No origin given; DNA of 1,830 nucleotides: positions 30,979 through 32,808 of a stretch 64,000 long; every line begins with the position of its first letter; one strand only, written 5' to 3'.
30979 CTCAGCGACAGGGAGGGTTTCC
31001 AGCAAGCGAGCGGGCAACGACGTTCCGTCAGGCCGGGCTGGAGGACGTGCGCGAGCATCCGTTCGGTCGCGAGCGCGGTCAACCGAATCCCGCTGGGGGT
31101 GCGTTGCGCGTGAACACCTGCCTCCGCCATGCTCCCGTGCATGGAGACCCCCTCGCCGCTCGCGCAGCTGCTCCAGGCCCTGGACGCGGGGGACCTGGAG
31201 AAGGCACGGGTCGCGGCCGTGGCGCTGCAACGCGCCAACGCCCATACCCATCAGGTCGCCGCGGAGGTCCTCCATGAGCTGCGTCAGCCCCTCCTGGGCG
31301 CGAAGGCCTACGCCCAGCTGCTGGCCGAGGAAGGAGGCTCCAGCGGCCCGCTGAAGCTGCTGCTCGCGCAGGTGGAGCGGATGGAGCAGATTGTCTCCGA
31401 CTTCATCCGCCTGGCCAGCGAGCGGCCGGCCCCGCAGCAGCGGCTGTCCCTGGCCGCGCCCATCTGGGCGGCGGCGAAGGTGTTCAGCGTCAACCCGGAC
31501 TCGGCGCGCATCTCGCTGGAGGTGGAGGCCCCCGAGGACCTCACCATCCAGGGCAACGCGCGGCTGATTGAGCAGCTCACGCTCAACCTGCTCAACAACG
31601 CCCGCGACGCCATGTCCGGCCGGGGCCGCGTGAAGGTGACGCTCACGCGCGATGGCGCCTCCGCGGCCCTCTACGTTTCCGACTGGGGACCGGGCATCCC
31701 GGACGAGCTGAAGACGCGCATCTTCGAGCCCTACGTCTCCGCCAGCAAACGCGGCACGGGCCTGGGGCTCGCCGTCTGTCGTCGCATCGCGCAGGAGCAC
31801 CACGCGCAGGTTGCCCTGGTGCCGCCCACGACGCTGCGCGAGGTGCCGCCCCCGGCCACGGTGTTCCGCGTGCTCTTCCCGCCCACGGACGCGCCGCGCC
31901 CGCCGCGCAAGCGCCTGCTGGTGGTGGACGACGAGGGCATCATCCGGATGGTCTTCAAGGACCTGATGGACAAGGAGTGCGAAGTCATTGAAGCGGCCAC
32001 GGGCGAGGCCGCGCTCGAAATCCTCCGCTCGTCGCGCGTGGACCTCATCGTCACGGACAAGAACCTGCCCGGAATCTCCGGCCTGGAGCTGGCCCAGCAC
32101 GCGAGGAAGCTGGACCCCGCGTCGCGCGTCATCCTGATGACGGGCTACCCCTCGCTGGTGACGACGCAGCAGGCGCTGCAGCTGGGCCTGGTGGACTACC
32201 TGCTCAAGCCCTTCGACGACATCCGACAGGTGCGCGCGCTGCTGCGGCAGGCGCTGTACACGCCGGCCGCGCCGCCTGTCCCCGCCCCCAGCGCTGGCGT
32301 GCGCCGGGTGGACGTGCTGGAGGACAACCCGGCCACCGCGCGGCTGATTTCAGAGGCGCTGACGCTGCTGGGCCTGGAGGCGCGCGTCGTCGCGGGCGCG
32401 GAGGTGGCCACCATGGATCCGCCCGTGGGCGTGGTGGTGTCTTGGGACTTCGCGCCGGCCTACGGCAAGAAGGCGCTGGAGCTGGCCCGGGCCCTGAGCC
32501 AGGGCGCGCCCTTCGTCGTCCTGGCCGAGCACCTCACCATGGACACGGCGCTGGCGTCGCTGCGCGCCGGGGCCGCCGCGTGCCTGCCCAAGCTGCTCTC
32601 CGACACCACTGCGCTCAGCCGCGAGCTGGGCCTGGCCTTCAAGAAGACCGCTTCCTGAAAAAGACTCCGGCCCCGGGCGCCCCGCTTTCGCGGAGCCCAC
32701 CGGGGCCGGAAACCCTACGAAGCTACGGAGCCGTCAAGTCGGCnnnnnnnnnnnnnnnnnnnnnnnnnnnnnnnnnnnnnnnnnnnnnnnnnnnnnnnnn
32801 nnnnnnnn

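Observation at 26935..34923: Polarity/chemosensory-type signalling cluster: RomR-like regulator, tandem-CheW protein, REC-GGDEF, hybrid kinase, orphan groEL with CIRCE-like site, CheY-like regulator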

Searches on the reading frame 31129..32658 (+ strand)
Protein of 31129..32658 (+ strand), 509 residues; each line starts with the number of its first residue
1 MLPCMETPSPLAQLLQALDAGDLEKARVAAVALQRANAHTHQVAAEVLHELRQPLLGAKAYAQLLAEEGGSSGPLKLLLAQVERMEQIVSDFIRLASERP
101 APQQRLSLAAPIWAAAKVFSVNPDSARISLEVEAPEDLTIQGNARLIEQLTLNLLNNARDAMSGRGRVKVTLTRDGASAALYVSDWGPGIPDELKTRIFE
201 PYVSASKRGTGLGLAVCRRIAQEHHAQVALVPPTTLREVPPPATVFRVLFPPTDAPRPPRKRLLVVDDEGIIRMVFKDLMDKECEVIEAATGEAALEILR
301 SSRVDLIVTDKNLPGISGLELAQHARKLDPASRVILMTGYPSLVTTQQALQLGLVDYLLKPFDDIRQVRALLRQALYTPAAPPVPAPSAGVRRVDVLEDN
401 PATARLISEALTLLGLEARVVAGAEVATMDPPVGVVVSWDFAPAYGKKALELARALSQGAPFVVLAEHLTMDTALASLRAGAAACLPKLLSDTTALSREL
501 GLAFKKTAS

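Call 6: search_protein_families(library=pfam, proteins=[window:31129-32658:+], max_evalue=0.01)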
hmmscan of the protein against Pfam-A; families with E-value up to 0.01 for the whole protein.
window:31129-32658:+ (509 aa): 4 families
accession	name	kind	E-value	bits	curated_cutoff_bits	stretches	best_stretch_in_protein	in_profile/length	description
PF00072.30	Response_reg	-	2.3e-27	95.8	30.2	1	264-366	2-105/111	Response regulator receiver domain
PF02518.31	HATPase_c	-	1.2e-18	68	26.4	1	143-252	2-109/111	Histidine kinase-, DNA gyrase B-, and HSP90-like ATPase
PF00512.31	HisKA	-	9e-09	35.7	26.9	1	42-97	4-62/66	His Kinase A (phospho-acceptor) domain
PF13581.12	HATPase_c_2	-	0.00014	22.3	27.4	1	153-225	42-113/127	Histidine kinase-like ATPase domain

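Call 42: search_protein_families(library=ncbifam, proteins=[window:31129-32658:+], max_evalue=0.00001)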
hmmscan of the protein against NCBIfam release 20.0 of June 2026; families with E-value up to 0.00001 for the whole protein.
window:31129-32658:+ (509 aa): 137 families (the best 25 are shown)
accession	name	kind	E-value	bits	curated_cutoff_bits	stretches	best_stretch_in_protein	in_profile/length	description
NF008468.0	PRK11360.1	equivalog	1.2e-31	109.8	646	1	42-229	398-591/616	two-component system sensor histidine kinase AtoS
NF007688.0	PRK10364.1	equivalog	1.8e-26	92.9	479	1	42-229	242-434/460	two-component system sensor histidine kinase ZraS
NF047465.1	hybrid_HK_LvrA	exception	6.8e-25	87.2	1200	2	40-229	202-405/819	hybrid histidine kinase/response regulator LvrA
TIGR02956.1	TMAO_torS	equivalog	9.5e-25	86.9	676.5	1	25-363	452-808/967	TMAO reductase system sensor histidine kinase/response regulator TorS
NF052574.1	HisKinEspCMyxo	equivalog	1.7e-24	86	1200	1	42-340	419-748/785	serine histidine kinase EspC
NF008312.0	PRK11100.1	equivalog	5.7e-24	84.8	356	1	43-230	259-458/477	two-component system sensor histidine kinase CreC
NF053867.1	SprKinKinDBac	equivalog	1.1e-23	83.5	775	1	43-227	289-478/500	sporulation kinase KinD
TIGR02966.1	phoR_proteo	equivalog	1.4e-23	83.5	334.2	1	41-229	115-318/333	phosphate regulon sensor histidine kinase PhoR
NF046044.1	PnpS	equivalog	2e-23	83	400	1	40-229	170-374/390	two-component system histidine kinase PnpS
NF046026.1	HisKinCckACaul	equivalog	1.2e-22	79.9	1000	1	146-341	412-642/678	cell cycle histidine kinase CckA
NF041880.1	EPS_EpsF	equivalog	6.3e-22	77.7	900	1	19-227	253-472/492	response regulator EpsF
NF008469.0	PRK11361.1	equivalog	2.1e-21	76.2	714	1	260-376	4-120/461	acetoacetate metabolism transcriptional regulator AtoC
NF053512.1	nitric_RR_NosR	exception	1.1e-20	74.1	400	1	263-376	1-115/422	response regulator c-di-GMP phosphodiesterase, NosR family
NF046020.1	HisKinCckABruc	equivalog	8.9e-20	70.1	1000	2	262-373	751-864/868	cell cycle histidine kinase CckA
NF008025.0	PRK10755.1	equivalog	9.5e-20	70.6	314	1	34-230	137-339/362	two-component system sensor histidine kinase PmrB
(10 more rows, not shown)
